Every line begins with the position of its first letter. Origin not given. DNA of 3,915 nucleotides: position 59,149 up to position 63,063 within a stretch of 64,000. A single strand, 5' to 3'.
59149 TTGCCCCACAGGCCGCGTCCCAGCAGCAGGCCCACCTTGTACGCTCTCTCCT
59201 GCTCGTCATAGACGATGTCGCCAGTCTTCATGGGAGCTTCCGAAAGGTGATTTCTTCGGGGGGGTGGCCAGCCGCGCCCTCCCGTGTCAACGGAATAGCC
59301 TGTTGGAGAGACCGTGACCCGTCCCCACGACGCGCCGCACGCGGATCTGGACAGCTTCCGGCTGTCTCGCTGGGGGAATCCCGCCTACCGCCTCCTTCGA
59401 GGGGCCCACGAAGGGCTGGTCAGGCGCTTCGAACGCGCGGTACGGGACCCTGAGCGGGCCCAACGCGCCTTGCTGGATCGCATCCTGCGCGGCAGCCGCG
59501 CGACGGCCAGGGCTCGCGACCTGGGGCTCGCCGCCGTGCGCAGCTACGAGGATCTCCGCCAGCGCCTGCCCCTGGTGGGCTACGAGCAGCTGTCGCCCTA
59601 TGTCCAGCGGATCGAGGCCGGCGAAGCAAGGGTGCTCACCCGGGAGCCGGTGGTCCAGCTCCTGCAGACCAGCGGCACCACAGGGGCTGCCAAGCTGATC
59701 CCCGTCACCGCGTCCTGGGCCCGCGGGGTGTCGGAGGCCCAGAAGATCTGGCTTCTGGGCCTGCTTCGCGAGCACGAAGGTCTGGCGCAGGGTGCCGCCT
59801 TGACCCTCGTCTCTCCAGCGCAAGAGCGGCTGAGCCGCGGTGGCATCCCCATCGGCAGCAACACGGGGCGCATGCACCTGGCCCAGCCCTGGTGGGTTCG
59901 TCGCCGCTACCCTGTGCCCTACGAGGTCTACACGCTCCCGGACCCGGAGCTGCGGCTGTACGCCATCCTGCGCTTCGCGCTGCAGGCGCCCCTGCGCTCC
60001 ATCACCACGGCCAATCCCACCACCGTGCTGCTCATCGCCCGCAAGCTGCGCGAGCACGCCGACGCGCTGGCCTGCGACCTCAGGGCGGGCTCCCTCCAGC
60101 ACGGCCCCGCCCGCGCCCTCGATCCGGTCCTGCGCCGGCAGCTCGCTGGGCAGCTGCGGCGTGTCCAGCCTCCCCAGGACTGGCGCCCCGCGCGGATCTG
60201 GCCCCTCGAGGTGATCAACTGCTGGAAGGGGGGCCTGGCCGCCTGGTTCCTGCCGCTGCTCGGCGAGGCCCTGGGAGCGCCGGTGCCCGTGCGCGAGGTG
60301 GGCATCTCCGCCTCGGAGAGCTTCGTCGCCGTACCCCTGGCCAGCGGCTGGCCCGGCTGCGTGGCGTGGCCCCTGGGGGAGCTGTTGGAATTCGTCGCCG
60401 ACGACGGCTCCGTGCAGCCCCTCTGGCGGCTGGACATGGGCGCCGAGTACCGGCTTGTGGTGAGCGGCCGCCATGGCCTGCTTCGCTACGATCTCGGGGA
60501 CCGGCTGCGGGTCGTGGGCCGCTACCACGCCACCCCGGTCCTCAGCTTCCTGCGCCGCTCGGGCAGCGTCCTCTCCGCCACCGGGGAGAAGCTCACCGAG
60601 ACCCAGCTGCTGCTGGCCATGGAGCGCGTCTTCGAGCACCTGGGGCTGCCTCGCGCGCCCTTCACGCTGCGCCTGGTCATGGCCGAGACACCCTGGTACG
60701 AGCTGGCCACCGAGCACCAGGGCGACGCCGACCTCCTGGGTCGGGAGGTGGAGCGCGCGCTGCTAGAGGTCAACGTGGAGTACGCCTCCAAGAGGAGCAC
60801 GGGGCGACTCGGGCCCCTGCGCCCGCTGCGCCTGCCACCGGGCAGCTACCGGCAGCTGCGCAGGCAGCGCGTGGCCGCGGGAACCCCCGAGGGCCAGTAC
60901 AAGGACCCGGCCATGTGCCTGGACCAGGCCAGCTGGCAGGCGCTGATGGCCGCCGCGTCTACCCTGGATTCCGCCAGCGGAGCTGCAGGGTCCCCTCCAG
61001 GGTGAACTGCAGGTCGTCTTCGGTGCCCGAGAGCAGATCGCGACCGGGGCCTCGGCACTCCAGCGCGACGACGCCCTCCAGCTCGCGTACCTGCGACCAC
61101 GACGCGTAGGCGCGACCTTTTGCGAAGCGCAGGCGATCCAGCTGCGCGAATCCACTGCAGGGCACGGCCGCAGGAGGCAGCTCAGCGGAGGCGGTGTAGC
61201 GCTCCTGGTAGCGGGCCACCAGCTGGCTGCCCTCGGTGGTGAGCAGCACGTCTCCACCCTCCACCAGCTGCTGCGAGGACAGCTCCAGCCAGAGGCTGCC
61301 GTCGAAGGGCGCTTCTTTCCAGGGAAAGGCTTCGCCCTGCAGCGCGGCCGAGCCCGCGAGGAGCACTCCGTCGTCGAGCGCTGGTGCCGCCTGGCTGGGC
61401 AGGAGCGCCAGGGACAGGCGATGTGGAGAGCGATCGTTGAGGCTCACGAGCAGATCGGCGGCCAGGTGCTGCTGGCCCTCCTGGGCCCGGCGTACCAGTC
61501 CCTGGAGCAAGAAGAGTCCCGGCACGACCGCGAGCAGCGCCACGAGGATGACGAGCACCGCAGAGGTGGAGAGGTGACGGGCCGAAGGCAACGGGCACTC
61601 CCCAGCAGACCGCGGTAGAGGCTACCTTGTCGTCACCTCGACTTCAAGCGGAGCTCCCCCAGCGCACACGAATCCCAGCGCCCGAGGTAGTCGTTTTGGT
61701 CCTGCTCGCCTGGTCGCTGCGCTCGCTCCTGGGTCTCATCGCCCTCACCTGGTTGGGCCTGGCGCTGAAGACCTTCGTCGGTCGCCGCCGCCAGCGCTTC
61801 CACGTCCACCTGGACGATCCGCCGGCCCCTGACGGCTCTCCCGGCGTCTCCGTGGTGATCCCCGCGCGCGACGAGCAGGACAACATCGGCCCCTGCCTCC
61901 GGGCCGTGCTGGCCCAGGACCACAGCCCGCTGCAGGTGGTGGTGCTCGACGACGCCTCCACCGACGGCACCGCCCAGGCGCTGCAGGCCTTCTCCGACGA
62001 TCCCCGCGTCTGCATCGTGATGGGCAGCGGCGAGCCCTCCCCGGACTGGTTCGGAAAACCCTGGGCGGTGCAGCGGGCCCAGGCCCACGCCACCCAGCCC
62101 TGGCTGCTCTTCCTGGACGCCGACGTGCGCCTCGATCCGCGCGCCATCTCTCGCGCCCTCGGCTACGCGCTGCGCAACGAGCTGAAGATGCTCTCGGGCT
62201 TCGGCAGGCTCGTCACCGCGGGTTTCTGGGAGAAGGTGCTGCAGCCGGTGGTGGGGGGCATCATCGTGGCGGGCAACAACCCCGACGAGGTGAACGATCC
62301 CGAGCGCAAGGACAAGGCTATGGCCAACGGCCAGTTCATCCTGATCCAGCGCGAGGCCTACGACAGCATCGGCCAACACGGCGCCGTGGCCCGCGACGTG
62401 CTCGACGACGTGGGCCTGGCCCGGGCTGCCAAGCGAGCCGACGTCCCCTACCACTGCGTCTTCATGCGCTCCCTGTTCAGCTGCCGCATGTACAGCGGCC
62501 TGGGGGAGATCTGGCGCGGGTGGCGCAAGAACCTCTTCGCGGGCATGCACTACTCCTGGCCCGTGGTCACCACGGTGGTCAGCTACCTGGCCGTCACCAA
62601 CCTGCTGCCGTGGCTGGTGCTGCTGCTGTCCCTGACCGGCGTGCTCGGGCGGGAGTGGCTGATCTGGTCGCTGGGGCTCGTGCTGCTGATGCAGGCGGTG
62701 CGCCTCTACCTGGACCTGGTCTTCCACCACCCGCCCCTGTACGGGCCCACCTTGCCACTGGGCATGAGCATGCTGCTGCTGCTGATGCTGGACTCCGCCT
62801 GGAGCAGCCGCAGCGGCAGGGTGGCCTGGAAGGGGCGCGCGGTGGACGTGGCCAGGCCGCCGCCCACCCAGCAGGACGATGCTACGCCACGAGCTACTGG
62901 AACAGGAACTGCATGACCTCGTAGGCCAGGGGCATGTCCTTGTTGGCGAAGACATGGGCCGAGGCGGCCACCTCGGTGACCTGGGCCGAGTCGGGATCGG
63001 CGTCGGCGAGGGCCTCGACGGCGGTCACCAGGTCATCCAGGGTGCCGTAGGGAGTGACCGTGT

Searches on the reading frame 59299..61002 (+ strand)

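Call 15: search_protein_families(library=pfam, proteins=[window:59299-61002:+])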
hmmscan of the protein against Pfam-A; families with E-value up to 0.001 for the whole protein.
window:59299-61002:+ (568 aa): 3 families
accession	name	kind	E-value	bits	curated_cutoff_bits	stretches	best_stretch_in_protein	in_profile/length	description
PF03321.19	GH3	-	1.3e-48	166.2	23.6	1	42-325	3-299/304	GH3 family N-terminal domain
PF23572.1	GH3_C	-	4e-12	47.3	23.6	1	436-540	2-115/119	GH3 family C-terminal domain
PF23571.1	GH3_M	-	1.7e-11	44.5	23.6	1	371-420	26-75/75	GH3 family central domain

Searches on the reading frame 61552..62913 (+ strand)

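Call 15: search_protein_families(library=pfam, proteins=[window:61552-62913:+])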
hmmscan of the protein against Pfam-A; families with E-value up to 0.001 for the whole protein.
window:61552-62913:+ (454 aa): 4 families
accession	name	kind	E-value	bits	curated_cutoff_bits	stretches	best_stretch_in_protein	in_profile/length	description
PF00535.33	Glycos_transf_2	-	1.4e-22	80.8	23.3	1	100-270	1-164/168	Glycosyl transferase family 2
PF13641.12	Glyco_tranf_2_3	-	5.1e-17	63.1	27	1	97-301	1-202/230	Glycosyltransferase like family 2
PF13506.12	Glyco_transf_21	-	1.5e-05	25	21.7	1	169-299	18-143/174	Glycosyl transferase family 21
PF13704.12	Glyco_tranf_2_4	-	0.00026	21.9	27.5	1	106-191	1-81/98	Glycosyl transferase family 2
